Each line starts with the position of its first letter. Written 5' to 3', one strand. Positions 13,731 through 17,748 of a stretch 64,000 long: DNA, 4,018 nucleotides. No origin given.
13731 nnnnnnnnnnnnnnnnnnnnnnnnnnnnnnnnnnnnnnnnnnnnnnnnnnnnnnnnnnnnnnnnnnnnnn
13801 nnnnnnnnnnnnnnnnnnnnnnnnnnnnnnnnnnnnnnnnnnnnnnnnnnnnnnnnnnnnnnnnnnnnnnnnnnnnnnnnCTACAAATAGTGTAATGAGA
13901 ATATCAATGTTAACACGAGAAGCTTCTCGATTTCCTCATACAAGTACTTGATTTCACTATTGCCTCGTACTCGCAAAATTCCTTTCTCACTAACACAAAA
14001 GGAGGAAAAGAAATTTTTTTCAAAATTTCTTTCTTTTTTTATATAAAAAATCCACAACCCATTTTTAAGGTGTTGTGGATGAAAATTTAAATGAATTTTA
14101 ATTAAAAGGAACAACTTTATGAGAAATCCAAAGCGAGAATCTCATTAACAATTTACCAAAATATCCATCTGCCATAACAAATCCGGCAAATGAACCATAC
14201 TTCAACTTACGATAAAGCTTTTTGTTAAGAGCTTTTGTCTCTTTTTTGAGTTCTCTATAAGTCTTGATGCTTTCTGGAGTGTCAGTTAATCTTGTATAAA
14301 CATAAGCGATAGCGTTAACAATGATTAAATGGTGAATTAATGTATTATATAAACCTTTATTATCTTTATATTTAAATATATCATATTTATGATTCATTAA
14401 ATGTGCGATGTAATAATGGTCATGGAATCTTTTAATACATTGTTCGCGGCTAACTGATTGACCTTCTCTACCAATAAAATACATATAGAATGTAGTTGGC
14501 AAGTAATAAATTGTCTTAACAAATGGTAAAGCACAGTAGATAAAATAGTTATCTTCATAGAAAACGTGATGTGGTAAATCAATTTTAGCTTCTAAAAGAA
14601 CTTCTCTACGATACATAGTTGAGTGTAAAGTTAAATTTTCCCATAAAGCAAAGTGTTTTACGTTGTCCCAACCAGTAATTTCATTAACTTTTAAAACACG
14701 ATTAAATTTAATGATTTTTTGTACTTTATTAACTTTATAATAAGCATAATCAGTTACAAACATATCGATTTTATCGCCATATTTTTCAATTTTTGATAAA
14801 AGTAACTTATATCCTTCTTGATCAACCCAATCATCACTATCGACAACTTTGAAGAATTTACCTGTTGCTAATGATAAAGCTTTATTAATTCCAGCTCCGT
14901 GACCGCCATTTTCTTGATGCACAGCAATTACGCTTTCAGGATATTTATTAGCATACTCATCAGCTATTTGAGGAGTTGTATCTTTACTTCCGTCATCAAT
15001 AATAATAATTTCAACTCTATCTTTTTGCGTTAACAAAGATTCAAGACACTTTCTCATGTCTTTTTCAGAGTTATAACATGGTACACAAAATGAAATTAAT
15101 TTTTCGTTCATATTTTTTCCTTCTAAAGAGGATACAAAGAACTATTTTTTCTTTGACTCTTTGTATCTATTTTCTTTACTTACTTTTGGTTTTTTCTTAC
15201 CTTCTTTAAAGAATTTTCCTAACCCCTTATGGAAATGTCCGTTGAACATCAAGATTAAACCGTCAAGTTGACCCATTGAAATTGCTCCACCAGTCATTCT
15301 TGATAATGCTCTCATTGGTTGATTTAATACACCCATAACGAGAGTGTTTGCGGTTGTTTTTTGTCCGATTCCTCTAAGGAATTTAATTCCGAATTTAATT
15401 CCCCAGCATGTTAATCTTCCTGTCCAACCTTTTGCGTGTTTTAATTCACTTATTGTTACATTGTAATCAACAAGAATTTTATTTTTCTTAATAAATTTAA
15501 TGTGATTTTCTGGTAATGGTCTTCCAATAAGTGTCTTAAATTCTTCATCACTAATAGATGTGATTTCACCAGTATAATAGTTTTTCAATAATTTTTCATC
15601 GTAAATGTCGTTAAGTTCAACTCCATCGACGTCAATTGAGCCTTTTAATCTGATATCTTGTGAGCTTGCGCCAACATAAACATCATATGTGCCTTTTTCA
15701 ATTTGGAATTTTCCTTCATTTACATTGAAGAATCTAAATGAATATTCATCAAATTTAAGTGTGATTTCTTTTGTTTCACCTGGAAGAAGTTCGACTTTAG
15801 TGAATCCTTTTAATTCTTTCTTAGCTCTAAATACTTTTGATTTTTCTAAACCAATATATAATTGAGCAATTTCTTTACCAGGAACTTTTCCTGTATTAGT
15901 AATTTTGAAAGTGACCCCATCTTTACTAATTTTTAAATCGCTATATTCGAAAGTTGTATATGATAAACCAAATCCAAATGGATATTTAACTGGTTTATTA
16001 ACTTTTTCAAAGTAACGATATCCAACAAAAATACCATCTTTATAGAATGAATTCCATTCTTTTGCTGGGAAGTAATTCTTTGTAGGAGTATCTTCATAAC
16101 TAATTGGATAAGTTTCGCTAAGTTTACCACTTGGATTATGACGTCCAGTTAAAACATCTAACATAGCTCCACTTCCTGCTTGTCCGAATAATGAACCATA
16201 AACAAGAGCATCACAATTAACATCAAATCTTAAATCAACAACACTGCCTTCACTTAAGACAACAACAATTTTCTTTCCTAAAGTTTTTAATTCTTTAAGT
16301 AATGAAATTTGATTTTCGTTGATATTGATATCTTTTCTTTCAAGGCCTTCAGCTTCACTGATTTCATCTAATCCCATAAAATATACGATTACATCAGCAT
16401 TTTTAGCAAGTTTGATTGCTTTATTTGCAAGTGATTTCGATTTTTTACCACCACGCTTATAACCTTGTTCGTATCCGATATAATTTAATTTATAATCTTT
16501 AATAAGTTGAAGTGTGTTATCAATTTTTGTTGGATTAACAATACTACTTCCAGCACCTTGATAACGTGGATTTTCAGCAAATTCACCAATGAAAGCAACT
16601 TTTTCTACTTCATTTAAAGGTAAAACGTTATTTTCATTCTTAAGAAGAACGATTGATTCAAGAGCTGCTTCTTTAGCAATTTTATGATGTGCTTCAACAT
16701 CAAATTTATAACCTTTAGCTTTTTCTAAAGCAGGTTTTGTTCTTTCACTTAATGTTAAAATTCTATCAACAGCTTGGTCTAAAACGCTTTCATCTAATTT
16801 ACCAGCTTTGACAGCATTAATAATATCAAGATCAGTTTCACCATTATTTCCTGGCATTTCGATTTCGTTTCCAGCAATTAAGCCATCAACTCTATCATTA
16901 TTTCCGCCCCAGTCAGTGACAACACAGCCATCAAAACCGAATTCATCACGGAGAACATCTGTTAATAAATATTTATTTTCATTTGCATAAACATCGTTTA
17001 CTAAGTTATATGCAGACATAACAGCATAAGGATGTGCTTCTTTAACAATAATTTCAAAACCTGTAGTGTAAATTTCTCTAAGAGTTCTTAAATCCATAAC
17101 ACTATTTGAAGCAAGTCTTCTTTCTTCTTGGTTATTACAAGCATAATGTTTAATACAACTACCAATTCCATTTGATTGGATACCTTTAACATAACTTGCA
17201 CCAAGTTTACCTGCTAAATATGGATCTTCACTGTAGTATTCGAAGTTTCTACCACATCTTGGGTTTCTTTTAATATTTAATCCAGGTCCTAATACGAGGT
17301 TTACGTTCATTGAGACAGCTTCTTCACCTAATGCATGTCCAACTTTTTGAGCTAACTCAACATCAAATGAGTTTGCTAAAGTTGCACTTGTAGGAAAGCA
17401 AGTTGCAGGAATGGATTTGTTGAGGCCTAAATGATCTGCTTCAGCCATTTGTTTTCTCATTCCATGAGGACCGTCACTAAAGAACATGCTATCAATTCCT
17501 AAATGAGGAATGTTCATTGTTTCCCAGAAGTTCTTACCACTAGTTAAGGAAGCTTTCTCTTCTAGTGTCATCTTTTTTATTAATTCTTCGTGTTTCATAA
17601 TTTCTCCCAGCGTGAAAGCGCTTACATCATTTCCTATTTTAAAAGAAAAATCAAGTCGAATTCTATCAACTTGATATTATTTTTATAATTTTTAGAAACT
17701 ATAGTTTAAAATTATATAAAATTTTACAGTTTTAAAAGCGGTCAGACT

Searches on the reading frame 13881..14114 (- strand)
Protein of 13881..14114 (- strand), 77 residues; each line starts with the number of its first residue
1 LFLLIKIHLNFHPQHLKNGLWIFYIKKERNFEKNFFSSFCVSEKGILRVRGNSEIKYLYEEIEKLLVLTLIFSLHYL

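Call 83: search_protein_families(library=pfam, max_evalue=1, proteins=[window:13884-14093:-])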
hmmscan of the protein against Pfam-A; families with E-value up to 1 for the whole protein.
seq(70 aa): 0 families

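Call 90: search_protein_representatives(protein=window:13881-14114:-)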
Query: 77 residues. Proteins with E-value up to 0.001 (for the whole library): 2; up to 1e-10: 0; up to 1e-30: 0. The best 2 are listed.
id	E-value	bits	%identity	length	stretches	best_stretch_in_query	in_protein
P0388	9.7e-05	38.5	46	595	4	10-29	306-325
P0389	5.9e-04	36.0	27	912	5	37-69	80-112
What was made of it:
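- There are no Pfam hits (call 83) and no relatives among 1.84 billion protein representatives (call 90).
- Tried and rejected: A search of 1.84 billion protein representatives with the spurious 77-aa ORF of copy A, meant to gauge how widespread the element is, returned nothing useful (call 90).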

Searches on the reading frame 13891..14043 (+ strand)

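Call 83: search_protein_families(library=pfam, max_evalue=1, proteins=[window:13891-14043:+])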
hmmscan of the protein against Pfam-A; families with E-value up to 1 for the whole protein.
seq(51 aa): 1 family
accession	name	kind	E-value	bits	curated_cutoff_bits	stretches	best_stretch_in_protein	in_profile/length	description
PF18161.7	ISP1_C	-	0.11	12.8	25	1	5-48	62-106/107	ISP1 C-terminal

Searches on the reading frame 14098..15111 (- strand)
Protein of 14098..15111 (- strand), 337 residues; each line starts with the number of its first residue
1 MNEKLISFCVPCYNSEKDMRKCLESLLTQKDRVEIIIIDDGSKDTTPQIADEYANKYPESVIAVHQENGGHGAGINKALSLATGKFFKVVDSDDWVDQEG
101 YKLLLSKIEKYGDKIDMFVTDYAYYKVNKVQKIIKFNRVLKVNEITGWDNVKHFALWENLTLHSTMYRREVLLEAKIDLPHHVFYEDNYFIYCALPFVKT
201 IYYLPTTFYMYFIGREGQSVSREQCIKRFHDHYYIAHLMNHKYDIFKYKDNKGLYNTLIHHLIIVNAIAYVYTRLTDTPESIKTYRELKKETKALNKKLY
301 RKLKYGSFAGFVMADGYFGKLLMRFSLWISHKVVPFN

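Call 22: search_protein_families(library=pfam, proteins=[window:14098-15111:-])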
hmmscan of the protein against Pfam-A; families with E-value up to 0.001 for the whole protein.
window:14098-15111:- (337 aa): 2 families
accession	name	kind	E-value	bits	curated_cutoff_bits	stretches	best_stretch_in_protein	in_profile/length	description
PF00535.33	Glycos_transf_2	-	8.5e-33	114.1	23.3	1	7-153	1-147/168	Glycosyl transferase family 2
PF13641.12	Glyco_tranf_2_3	-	1.3e-09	38.8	27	1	6-97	3-100/230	Glycosyltransferase like family 2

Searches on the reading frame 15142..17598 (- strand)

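Call 22: search_protein_families(library=pfam, proteins=[window:15142-17598:-])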
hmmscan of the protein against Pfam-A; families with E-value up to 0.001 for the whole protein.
window:15142-17598:- (818 aa): 3 families
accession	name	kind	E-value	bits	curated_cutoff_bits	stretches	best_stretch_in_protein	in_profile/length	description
PF01915.27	Glyco_hydro_3_C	-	6.5e-45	154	31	1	316-547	1-200/200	Glycosyl hydrolase family 3 C-terminal domain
PF00933.27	Glyco_hydro_3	-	5e-40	138.3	27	1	58-283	74-316/316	Glycosyl hydrolase family 3 N terminal domain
PF14310.12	Fn3-like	-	5.7e-22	78.1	25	1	576-646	1-71/71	Fibronectin type III-like domain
